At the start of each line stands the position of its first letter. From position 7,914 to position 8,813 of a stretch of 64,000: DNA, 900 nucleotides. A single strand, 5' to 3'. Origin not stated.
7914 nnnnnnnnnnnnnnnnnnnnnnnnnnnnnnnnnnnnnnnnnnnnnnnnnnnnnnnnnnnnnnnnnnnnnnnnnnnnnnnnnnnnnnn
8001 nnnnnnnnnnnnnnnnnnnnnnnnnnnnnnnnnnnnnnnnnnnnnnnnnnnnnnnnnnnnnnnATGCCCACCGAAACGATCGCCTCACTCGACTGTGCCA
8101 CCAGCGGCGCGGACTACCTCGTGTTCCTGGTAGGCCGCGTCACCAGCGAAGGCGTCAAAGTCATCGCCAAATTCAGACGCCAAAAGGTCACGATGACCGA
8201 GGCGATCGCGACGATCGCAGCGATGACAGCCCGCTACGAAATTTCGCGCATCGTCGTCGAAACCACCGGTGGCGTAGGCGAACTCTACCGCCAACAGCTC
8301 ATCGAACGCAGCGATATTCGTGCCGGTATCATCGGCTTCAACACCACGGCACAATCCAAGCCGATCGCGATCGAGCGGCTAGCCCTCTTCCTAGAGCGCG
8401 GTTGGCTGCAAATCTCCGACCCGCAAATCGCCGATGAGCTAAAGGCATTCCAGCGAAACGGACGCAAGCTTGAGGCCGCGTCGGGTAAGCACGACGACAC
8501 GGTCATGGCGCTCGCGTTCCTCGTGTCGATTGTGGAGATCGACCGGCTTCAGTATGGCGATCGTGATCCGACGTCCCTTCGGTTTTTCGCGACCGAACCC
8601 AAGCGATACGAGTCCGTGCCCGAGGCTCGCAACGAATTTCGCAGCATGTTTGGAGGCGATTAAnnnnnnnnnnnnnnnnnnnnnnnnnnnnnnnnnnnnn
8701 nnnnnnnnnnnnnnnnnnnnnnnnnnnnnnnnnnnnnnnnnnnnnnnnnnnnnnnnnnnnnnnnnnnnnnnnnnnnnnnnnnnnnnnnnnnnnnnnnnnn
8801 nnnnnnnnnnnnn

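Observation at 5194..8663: Large terminase split at its ATPase/nuclease linker by a 1.9-kb promoter-bearing two-gene cassette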

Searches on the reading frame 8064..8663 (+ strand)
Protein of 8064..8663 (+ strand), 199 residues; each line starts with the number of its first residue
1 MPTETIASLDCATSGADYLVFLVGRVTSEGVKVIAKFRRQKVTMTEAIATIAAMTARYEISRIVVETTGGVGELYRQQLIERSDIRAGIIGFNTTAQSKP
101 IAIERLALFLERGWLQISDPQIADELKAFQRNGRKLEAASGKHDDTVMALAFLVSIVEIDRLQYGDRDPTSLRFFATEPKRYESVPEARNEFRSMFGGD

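Call 4: search_protein_families(library=pfam, proteins=[window:8064-8663:+], max_evalue=0.1)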
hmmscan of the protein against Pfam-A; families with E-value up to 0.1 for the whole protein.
window:8064-8663:+ (199 aa): 2 families
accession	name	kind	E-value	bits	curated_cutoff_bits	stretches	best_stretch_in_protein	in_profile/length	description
PF17289.8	Terminase_6C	-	2.3e-08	34.6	22.6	1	8-151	2-149/155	Terminase RNaseH-like domain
PF19148.5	DUF5830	-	0.088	13.2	26.8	0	29-86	4-61/114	Family of unknown function (DUF5830)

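Call 32: find_homologous_proteins(query=window:8064-8660:+, max_evalue=0.00001)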
Query window:8064-8660:+ (199 aa): 7 proteins with E <= 0.00001 among 176 candidates.
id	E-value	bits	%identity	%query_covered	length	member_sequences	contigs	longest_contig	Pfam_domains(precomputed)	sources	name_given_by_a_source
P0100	8.7e-123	425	100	100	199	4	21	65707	PF17289.9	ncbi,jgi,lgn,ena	jgi:hypothetical protein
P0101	1.6e-107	375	86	100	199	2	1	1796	PF17289.9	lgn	-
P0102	5.3e-87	308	74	98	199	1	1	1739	PF17289.9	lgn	-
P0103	1.4e-60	222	59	98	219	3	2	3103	PF17289.9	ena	-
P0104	1.7e-57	212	58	96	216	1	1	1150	-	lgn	-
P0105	1.4e-55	206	57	89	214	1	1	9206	PF17289.9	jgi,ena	-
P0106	1.6e-17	82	35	83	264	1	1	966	PF17289.9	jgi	jgi:phage terminase large subunit-like protein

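Call 33: find_encoding_contigs(protein=P0101, flank=10000)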
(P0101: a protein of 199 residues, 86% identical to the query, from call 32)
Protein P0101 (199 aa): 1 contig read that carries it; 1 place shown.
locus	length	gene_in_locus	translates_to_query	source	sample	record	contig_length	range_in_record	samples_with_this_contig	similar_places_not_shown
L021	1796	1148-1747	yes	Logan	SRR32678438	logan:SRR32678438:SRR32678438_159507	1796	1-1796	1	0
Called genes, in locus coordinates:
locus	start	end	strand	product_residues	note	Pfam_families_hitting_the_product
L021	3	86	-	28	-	?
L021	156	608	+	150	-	-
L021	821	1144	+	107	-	-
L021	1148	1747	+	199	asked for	PF17289:Terminase_6C (weak)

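Call 34: find_encoding_contigs(protein=P0102, flank=10000)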
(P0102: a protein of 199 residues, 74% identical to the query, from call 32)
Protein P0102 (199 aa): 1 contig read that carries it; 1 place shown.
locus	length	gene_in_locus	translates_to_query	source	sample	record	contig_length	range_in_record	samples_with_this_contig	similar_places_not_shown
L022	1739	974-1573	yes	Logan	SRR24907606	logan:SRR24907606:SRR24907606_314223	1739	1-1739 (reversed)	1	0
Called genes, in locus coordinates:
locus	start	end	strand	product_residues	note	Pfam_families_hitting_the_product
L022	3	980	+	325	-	?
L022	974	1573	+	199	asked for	PF17289:Terminase_6C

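Call 35: find_encoding_contigs(protein=P0103, flank=10000)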
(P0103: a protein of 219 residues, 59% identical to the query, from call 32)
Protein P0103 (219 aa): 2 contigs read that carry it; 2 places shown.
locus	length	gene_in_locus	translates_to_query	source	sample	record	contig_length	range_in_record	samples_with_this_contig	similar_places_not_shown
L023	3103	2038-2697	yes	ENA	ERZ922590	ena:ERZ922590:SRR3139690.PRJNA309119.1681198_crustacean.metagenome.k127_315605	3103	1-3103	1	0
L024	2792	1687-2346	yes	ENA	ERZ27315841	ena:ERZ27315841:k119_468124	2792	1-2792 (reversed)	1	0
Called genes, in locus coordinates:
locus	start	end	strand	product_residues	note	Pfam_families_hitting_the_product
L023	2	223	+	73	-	?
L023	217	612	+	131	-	-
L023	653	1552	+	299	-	PF00563:EAL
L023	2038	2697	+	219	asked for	PF17289:Terminase_6C (weak)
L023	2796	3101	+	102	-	?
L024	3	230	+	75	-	?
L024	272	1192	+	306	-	PF00563:EAL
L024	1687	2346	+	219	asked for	PF17289:Terminase_6C (weak)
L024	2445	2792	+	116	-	?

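Call 36: find_encoding_contigs(protein=P0104, flank=10000)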
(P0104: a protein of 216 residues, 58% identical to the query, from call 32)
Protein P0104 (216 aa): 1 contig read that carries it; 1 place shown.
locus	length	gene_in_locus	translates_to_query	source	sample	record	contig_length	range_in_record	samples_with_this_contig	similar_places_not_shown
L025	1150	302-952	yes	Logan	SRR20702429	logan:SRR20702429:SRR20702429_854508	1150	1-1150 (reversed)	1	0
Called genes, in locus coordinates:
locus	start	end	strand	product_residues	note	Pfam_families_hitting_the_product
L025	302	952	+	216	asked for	-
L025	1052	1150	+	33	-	?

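Call 37: find_encoding_contigs(protein=P0105, flank=10000)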
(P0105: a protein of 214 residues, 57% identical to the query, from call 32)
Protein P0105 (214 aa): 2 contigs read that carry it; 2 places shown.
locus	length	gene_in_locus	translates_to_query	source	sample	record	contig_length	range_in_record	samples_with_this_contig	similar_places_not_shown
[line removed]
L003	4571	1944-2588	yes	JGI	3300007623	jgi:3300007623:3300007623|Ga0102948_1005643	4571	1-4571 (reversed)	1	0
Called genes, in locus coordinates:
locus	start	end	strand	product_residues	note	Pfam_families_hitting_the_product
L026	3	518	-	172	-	?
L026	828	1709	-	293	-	-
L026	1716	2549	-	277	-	PF02086:MethyltransfD12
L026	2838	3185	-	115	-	-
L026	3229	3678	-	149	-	-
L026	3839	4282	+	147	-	PF05069:Phage_tail_S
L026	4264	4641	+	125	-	-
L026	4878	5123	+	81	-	-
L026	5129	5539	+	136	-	-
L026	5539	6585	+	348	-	PF03237:Terminase_6N (weak)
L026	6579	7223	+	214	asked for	PF17289:Terminase_6C (weak)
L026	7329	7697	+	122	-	-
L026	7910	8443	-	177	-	-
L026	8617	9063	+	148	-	PF07030:Phage_Mu_Gp36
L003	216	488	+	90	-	-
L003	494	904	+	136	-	-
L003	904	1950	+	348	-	PF03237:Terminase_6N (weak)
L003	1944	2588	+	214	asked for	PF17289:Terminase_6C (weak)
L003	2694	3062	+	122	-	-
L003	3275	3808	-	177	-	-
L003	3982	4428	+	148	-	PF07030:Phage_Mu_Gp36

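Call 40: search_protein_families(library=phrogs, proteins=[window:8064-8663:+, L021:156-608:+, L021:821-1144:+, L023:217-612:+, L023:653-1552:+], max_evalue=0.01)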
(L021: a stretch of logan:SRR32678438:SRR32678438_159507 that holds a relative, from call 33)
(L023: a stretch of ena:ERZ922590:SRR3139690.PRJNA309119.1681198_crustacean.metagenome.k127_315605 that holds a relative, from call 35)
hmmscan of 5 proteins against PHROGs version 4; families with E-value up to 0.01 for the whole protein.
window:8064-8663:+ (199 aa): 3 families
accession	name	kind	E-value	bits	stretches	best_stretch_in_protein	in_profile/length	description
phrog_38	-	head and packaging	1.9e-14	54.3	1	3-157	547-703/760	terminase large subunit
phrog_24361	-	head and packaging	4.6e-07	30.8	1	88-152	68-133/162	terminase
phrog_5573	-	head and packaging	2.3e-06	28.2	1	8-153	85-230/250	terminase large subunit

L021:156-608:+ (150 aa): 0 families

L021:821-1144:+ (107 aa): 0 families

L023:217-612:+ (131 aa): 0 families

L023:653-1552:+ (299 aa): 3 families
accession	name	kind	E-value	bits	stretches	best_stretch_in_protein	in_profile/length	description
phrog_11823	-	unknown function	3.1e-59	202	1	59-294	448-687/693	-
phrog_22021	-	unknown function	9.1e-35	120.7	1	56-282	538-767/782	-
phrog_32988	-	unknown function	2.4e-06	28.1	1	66-285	8-217/229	-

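Call 41: search_protein_families(library=padloc, proteins=[L021:156-608:+, L021:821-1144:+, L023:217-612:+, L023:653-1552:+], max_evalue=0.1)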
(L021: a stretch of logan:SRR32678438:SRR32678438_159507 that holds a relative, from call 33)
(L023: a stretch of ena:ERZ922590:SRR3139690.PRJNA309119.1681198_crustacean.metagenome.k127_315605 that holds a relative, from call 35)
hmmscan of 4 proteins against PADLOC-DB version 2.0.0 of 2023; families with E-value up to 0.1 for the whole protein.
L021:156-608:+ (150 aa): 0 families

L021:821-1144:+ (107 aa): 0 families

L023:217-612:+ (131 aa): 0 families

L023:653-1552:+ (299 aa): 1 family
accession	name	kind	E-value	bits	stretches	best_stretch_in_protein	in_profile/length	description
PDLC01149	DHH_CorA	-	0.025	12.2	1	152-191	82-122/245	"DHH family hydrolase, potential RNAse, CorA associated new"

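Call 61: list_cluster_members(proteins=[P0001, P0100, P0102])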
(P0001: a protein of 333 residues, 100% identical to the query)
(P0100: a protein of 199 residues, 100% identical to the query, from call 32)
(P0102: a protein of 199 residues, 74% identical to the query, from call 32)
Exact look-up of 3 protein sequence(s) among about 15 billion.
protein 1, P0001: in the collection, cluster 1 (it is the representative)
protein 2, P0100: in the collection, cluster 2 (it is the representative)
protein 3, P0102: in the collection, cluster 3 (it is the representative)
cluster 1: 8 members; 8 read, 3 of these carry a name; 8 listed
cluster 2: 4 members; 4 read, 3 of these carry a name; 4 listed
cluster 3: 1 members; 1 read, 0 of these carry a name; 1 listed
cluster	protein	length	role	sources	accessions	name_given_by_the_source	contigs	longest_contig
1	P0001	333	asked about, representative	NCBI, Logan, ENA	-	-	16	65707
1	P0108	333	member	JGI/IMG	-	hypothetical protein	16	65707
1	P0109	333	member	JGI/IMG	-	hypothetical protein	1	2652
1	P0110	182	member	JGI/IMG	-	hypothetical protein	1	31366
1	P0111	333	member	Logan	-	-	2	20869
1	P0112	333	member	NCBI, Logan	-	-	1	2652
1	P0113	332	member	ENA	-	-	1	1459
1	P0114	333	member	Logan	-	-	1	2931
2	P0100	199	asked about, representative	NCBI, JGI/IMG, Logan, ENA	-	hypothetical protein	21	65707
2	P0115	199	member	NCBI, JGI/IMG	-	hypothetical protein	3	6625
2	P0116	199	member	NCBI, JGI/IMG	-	hypothetical protein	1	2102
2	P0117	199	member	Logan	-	-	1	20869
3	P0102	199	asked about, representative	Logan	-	-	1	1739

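Call 62: find_encoding_contigs(protein=P0111, flank=10000, max_places=4)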
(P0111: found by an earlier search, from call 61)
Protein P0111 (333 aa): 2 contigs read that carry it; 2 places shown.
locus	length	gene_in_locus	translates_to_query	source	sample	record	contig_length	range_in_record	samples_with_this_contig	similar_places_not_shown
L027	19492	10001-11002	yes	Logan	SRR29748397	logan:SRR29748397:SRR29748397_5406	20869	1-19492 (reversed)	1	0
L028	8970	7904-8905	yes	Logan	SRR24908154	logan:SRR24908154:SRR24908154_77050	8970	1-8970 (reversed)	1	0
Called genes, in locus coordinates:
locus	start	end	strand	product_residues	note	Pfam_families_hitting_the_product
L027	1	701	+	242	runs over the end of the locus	-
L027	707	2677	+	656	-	-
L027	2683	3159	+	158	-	-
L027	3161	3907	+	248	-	PF26363:Phospholipase-like (weak)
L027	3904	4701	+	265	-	-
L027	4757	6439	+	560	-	PF00990:GGDEF, PF00563:EAL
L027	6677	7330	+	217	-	PF10544:T5orf172, PF13455:MUG113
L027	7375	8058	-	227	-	-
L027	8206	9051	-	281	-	-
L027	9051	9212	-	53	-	-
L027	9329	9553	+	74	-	-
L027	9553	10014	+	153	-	-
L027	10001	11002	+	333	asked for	PF03237:Terminase_6N (weak)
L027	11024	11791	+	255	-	PF04383:KilA-N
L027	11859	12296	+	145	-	PF01844:HNH (weak)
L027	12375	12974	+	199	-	PF17289:Terminase_6C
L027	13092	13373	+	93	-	-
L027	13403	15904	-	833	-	-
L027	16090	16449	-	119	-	-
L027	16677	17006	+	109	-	-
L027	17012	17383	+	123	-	-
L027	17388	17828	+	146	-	PF05069:Phage_tail_S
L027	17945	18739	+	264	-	PF22178:Gp5_trimer_C (weak)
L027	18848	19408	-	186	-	-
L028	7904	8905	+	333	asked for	PF03237:Terminase_6N (weak)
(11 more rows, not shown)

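Call 63: find_encoding_contigs(protein=P0114, flank=10000, max_places=4)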
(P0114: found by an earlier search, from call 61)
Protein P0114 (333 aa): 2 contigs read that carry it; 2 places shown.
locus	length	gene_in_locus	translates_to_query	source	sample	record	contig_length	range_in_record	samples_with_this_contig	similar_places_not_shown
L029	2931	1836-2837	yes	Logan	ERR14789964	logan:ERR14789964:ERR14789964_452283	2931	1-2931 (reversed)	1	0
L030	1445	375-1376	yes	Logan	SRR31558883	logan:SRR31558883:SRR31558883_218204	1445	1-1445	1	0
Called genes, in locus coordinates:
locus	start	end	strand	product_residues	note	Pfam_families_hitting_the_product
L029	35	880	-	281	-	-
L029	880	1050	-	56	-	-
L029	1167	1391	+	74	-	-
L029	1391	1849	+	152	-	-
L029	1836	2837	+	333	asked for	PF03237:Terminase_6N (weak)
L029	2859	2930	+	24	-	?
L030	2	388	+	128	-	?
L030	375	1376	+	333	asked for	PF03237:Terminase_6N (weak)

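Call 70: search_protein_families(library=pfam, proteins=[L027:11859-12296:+, L027:6677-7330:+, L021:156-608:+, L021:821-1144:+, L023:217-612:+], max_evalue=0.01)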
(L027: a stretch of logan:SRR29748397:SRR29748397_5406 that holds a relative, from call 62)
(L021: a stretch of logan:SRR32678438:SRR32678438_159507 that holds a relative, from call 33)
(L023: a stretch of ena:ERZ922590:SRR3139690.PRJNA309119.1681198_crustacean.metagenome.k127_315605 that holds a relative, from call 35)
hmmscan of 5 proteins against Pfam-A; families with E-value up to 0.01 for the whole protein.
L027:11859-12296:+ (145 aa): 2 families
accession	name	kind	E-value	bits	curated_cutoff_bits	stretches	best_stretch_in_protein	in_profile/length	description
PF01844.29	HNH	-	4.7e-07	30.3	21.4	1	41-77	1-41/47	HNH endonuclease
PF14279.12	HNH_5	-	0.00012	22.4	27.5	1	41-78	1-41/56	HNH endonuclease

L027:6677-7330:+ (217 aa): 2 families
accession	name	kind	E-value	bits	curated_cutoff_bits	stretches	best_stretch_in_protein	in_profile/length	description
PF13455.12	MUG113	-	9.4e-11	42.6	22.3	1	22-88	1-67/73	Meiotically up-regulated gene 113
PF10544.15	T5orf172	-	1.1e-09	39.1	20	1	9-93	1-98/101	T5orf172 domain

L021:156-608:+ (150 aa): 0 families

L021:821-1144:+ (107 aa): 0 families

L023:217-612:+ (131 aa): 1 family
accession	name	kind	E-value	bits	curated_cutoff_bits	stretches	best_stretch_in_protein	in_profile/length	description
PF07187.16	DUF1405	-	0.0031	18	25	1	16-128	27-125/160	Protein of unknown function (DUF1405)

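Call 86: search_dna_similar(query=L027:11859-12293:+, collection=phages, mode=protein, max_rows=12)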
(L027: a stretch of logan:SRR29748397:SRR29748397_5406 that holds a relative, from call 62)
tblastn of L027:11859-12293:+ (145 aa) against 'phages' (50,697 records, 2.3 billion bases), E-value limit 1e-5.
Records with a match: 1; places in all: 1; records where one place covers at least 80% of the query: 0.
Best place of each record, by identity: <60% 1.
By first word of the organism name: Microbacterium 1.
By host as written in the record: Microbacterium foliorum NRRL B-24224 SEA 1.
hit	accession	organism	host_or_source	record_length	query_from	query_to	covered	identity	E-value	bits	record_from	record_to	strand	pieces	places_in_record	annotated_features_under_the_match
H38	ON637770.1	Microbacterium phage Big4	Microbacterium foliorum NRRL B-24224 SEA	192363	7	93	60%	40.0%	7e-12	67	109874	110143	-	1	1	199: hypothetical protein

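Call 101: find_encoding_contigs(protein=P0115, flank=8000, max_places=4)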
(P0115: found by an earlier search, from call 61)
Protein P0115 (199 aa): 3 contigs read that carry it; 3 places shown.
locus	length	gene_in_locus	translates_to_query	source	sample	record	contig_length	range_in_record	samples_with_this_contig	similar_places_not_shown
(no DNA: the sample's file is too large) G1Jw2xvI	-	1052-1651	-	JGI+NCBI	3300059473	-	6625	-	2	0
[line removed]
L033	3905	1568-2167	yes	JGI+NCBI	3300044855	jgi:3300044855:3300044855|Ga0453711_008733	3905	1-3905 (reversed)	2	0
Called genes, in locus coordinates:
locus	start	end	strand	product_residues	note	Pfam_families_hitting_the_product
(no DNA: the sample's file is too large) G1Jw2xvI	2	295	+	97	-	?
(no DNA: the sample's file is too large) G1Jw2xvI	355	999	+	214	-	-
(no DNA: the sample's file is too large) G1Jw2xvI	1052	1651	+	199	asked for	PF17289:Terminase_6C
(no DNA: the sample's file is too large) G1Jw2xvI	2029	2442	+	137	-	-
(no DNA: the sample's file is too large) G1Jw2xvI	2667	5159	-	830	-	-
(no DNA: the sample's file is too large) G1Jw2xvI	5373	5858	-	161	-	-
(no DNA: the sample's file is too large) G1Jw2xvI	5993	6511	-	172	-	-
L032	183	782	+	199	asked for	PF17289:Terminase_6C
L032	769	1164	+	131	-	-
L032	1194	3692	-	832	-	-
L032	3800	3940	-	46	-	-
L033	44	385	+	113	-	PF04383:KilA-N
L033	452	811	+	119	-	-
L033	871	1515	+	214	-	-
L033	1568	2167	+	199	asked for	PF17289:Terminase_6C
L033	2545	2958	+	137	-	-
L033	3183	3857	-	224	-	-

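Call 102: find_encoding_contigs(protein=P0116, flank=8000, max_places=4)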
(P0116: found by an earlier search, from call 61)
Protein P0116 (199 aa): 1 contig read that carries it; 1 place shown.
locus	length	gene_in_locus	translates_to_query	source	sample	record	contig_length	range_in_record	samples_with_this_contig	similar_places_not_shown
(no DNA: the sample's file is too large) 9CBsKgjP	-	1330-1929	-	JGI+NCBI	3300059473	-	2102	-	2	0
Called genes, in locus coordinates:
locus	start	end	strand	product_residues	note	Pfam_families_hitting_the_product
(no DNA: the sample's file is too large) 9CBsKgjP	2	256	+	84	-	?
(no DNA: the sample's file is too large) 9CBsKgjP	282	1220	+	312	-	-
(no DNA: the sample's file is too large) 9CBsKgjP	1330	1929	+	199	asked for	PF17289:Terminase_6C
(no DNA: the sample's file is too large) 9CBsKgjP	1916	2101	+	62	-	?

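Call 104: search_protein_families(library=pfam, proteins=[L033:452-808:+, L033:871-1512:+], max_evalue=1)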
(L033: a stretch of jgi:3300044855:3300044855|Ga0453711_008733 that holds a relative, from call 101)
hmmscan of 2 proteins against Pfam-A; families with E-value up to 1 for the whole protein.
L033:452-808:+ (119 aa): 0 families

L033:871-1512:+ (214 aa): 2 families
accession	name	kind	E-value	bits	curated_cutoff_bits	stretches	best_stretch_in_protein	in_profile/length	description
PF08011.17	PDDEXK_9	-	0.035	14.5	25.5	1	10-58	11-75/105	PD-(D/E)XK nuclease superfamily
PF01565.28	FAD_binding_4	-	0.14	12.3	26.4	1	55-138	13-94/139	FAD binding domain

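Call 105: search_protein_families(library=phrogs, proteins=[L033:452-808:+, L033:871-1512:+, L027:11859-12293:+], max_evalue=0.1)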
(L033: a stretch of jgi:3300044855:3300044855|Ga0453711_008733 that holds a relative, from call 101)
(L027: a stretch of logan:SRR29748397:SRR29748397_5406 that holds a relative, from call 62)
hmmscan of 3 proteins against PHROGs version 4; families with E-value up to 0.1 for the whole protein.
L033:452-808:+ (119 aa): 1 family
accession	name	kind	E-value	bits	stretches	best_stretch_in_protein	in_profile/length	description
phrog_5577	-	tail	0.014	15.8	1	40-77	135-173/295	minor tail protein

L033:871-1512:+ (214 aa): 1 family
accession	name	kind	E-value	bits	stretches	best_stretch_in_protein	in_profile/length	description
phrog_16557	-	unknown function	0.05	14.8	1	170-189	8-26/47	-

L027:11859-12293:+ (145 aa): 20 families
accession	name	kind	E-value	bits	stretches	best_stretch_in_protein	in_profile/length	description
phrog_7370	-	DNA, RNA and nucleotide metabolism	1.1e-07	33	1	39-80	42-83/115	HNH endonuclease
phrog_7785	-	DNA, RNA and nucleotide metabolism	1.2e-06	29.5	1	40-83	72-114/147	HNH endonuclease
phrog_15103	-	unknown function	2.9e-06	27.9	1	49-81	223-255/280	-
phrog_22514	-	DNA, RNA and nucleotide metabolism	3.1e-06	28.4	1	31-104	59-130/187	HNH endonuclease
phrog_2214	-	DNA, RNA and nucleotide metabolism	4.7e-06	27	1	26-83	181-239/429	HNH endonuclease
phrog_589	-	DNA, RNA and nucleotide metabolism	4.5e-05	24.3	1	41-89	94-147/179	HNH endonuclease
phrog_119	-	DNA, RNA and nucleotide metabolism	5.6e-05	23.1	1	41-111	206-284/443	HNH endonuclease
phrog_144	-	DNA, RNA and nucleotide metabolism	7.7e-05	23.4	1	49-111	99-160/175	HNH endonuclease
phrog_740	-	DNA, RNA and nucleotide metabolism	0.00012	22.1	1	41-82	41-86/332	HNH endonuclease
phrog_333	-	DNA, RNA and nucleotide metabolism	0.00032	21.9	1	47-77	45-75/138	HNH endonuclease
phrog_30443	-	DNA, RNA and nucleotide metabolism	0.00066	21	1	25-78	53-102/121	HNH endonuclease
phrog_1271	-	DNA, RNA and nucleotide metabolism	0.0011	19.4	1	37-99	263-333/361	HNH endonuclease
phrog_6050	-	DNA, RNA and nucleotide metabolism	0.0013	18.6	1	37-78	310-355/402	HNH endonuclease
phrog_32453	-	DNA, RNA and nucleotide metabolism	0.0029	18.8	1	38-93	72-127/175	HNH endonuclease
phrog_5956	-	DNA, RNA and nucleotide metabolism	0.0029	18.3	1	41-81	62-108/138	HNH endonuclease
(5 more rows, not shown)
